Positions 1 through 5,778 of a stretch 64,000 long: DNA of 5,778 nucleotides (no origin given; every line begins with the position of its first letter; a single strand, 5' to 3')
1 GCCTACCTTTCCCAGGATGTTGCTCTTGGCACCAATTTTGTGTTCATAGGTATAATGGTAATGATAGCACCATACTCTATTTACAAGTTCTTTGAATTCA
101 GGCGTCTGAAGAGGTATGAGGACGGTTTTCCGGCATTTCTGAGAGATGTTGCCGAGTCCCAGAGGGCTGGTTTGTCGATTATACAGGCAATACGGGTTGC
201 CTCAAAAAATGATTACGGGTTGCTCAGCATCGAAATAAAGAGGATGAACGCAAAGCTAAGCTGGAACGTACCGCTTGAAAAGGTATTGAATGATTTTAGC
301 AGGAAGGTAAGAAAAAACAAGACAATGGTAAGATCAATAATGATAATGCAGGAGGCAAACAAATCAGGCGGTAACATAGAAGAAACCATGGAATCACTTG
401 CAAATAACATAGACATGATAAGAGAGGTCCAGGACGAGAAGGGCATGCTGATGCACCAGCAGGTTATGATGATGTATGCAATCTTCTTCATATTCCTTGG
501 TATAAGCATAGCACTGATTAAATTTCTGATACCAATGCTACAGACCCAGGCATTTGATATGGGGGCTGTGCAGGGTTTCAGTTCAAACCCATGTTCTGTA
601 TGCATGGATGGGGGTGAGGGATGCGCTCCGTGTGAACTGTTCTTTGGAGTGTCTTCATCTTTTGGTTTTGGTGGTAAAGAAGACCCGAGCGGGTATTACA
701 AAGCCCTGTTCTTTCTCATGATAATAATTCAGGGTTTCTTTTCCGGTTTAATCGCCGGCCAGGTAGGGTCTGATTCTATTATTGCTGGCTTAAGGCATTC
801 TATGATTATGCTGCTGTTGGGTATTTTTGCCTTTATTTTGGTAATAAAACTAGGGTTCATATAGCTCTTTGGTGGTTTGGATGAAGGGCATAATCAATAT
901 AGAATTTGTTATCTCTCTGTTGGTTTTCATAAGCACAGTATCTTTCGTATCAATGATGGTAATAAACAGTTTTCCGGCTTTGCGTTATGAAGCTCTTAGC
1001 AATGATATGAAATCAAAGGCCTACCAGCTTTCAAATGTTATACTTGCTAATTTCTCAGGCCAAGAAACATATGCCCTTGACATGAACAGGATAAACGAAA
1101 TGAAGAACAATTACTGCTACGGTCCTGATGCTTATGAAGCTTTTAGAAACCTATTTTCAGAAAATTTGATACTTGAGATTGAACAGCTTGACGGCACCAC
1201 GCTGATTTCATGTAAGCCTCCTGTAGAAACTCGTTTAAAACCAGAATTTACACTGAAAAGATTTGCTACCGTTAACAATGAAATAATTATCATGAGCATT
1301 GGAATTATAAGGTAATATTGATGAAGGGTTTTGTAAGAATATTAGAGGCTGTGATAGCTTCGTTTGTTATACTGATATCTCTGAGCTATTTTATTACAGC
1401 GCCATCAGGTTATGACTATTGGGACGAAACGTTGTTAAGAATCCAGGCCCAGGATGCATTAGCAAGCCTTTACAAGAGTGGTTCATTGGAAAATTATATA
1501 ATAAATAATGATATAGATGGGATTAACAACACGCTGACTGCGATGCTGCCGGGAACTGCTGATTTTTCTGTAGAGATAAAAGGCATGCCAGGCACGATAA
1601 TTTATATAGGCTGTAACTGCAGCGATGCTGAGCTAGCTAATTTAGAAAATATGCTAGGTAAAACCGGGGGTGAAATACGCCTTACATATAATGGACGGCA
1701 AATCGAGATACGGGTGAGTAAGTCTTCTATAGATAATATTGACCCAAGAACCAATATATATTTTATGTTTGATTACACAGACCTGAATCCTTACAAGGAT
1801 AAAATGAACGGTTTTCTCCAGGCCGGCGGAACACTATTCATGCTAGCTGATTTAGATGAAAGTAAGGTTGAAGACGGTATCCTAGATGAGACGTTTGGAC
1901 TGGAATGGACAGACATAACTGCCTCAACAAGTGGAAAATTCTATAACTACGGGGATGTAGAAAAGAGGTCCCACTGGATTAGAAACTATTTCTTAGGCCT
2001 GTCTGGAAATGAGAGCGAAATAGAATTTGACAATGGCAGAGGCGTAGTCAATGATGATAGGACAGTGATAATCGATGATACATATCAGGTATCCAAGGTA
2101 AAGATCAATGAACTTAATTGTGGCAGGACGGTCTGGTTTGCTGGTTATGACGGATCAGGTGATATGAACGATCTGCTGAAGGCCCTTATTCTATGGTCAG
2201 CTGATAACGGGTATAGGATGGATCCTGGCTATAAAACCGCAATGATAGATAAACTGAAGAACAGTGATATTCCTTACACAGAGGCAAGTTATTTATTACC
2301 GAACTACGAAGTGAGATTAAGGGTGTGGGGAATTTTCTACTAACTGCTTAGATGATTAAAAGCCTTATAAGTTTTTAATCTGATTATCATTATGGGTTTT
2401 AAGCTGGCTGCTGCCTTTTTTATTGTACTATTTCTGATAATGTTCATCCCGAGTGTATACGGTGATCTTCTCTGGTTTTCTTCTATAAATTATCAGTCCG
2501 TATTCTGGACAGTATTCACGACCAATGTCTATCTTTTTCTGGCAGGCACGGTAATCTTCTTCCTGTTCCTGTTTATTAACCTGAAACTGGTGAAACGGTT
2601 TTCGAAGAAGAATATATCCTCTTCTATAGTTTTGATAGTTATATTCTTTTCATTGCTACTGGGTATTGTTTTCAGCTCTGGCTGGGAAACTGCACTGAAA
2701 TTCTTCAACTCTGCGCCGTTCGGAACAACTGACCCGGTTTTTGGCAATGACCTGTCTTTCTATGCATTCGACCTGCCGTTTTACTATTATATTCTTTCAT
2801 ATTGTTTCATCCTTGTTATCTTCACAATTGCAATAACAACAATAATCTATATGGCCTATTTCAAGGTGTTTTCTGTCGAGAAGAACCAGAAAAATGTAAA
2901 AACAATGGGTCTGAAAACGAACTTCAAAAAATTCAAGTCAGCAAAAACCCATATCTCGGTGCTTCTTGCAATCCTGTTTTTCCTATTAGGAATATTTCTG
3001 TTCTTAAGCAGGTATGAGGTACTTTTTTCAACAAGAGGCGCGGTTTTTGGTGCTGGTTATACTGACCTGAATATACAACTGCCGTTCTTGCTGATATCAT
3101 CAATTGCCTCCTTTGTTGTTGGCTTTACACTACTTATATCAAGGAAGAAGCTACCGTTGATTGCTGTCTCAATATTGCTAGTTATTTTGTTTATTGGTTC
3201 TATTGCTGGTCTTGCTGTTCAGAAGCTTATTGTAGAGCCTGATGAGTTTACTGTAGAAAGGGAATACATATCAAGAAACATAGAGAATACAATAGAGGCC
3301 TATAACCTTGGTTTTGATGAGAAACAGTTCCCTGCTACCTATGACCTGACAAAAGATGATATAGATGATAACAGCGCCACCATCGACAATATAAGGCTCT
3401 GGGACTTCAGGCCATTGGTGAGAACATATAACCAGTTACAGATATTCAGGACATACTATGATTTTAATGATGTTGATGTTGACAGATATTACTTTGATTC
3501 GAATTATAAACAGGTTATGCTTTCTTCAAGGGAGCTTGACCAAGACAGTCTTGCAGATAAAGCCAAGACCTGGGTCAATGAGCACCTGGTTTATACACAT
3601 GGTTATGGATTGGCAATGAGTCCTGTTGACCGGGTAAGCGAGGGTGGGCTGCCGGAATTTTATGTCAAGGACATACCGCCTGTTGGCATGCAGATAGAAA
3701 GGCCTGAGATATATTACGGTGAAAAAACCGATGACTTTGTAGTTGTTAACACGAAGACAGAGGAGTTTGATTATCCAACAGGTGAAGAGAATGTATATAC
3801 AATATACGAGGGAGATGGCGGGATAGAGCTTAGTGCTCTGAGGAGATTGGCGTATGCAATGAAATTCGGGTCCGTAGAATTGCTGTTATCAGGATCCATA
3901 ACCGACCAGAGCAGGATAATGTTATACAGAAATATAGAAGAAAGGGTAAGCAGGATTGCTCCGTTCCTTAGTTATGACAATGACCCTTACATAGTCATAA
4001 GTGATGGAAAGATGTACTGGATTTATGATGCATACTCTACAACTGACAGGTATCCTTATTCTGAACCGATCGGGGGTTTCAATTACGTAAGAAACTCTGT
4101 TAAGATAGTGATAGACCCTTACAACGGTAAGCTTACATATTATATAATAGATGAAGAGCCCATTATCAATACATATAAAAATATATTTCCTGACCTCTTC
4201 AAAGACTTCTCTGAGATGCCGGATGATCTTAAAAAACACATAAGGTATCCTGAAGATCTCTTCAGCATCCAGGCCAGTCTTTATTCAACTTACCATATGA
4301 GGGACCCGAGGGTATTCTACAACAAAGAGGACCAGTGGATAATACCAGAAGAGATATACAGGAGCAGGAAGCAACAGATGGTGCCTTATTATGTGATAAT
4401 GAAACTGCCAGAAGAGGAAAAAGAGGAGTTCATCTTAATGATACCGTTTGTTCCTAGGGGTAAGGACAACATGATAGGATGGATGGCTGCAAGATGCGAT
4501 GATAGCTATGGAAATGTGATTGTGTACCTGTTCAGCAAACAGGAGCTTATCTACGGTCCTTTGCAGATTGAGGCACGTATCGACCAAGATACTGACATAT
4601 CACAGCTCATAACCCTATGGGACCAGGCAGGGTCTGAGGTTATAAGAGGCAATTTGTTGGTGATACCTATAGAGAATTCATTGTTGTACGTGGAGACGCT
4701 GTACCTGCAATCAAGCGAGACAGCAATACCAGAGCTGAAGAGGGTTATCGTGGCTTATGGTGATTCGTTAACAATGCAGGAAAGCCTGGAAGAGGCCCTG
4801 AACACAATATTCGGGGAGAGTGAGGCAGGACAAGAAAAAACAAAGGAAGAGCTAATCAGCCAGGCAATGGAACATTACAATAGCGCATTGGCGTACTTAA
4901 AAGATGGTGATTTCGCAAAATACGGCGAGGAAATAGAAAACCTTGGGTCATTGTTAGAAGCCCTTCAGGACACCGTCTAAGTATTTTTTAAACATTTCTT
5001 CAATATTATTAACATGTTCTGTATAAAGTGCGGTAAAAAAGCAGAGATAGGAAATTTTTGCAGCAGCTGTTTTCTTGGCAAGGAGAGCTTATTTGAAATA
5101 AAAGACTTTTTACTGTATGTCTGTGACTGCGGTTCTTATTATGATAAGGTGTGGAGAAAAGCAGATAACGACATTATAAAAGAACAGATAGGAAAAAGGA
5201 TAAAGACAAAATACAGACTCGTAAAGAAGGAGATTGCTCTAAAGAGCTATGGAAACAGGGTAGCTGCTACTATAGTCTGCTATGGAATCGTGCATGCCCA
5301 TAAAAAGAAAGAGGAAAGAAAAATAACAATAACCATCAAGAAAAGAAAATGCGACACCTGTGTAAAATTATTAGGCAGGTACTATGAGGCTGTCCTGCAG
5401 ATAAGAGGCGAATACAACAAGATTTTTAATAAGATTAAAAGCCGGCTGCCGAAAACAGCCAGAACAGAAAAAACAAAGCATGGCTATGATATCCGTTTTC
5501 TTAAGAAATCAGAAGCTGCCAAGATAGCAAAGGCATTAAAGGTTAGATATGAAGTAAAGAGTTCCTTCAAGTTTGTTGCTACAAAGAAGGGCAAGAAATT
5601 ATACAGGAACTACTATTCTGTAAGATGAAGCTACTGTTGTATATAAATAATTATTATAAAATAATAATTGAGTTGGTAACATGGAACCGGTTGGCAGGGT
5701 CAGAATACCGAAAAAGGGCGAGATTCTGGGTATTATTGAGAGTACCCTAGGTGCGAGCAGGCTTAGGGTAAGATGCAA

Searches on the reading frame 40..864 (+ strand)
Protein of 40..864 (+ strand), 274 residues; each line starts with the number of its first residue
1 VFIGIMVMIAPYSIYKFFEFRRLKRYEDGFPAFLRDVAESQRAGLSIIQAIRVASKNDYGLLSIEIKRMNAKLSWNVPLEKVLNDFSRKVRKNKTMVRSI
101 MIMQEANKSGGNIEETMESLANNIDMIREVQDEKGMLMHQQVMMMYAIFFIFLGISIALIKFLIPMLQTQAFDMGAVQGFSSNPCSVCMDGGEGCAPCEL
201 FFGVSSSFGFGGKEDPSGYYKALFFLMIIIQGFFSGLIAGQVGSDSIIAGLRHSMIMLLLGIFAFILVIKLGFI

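Call 70: search_protein_families(library=pfam, proteins=[window:40-864:+], max_evalue=0.00001)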
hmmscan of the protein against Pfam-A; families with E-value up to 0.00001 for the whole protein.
window:40-864:+ (274 aa): 1 family
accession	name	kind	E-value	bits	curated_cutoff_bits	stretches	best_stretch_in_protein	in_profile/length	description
PF00482.28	T2SSF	-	8.2e-15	55.3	25.2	1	33-159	1-123/125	Type II secretion system (T2SS), protein F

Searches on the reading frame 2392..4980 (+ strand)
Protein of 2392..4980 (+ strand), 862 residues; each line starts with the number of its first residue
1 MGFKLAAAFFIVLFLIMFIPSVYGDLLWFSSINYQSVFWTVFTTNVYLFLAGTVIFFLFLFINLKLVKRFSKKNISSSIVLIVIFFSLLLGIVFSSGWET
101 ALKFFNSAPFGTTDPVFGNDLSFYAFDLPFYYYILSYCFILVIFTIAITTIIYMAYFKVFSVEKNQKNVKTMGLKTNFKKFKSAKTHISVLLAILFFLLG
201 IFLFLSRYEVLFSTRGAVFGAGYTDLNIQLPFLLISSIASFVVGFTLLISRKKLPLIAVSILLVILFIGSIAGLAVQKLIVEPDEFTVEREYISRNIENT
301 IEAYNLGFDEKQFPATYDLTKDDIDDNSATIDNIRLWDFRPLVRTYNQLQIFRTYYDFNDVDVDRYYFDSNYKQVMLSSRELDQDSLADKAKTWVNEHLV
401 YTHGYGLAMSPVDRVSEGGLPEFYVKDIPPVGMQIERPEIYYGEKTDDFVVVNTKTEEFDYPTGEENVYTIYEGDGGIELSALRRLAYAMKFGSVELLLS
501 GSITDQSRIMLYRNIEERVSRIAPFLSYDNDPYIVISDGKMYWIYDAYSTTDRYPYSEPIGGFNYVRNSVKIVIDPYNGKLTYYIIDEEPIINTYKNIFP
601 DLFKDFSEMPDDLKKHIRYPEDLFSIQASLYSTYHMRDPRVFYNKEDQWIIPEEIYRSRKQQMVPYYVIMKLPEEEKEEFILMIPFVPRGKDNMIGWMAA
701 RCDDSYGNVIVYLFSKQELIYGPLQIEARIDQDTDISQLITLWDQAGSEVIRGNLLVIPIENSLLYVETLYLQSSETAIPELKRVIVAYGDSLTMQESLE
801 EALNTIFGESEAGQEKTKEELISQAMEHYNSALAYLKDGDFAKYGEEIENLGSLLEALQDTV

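Call 70: search_protein_families(library=pfam, proteins=[window:2392-4980:+], max_evalue=0.00001)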
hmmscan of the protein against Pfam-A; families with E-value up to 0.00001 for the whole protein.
window:2392-4980:+ (862 aa): 1 family
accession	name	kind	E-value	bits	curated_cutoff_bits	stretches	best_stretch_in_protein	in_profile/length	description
PF03699.18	UPF0182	-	3.8e-279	928.5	27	1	6-743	5-770/770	Uncharacterised protein family (UPF0182)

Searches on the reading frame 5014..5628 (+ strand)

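Call 70: search_protein_families(library=pfam, proteins=[window:5014-5628:+], max_evalue=0.00001)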
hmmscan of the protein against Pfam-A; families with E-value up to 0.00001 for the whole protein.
window:5014-5628:+ (204 aa): 1 family
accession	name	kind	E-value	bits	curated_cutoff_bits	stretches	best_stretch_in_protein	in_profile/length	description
PF04981.18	NMD3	-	1.6e-26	93.8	24.9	1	3-204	1-242/243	NMD3 family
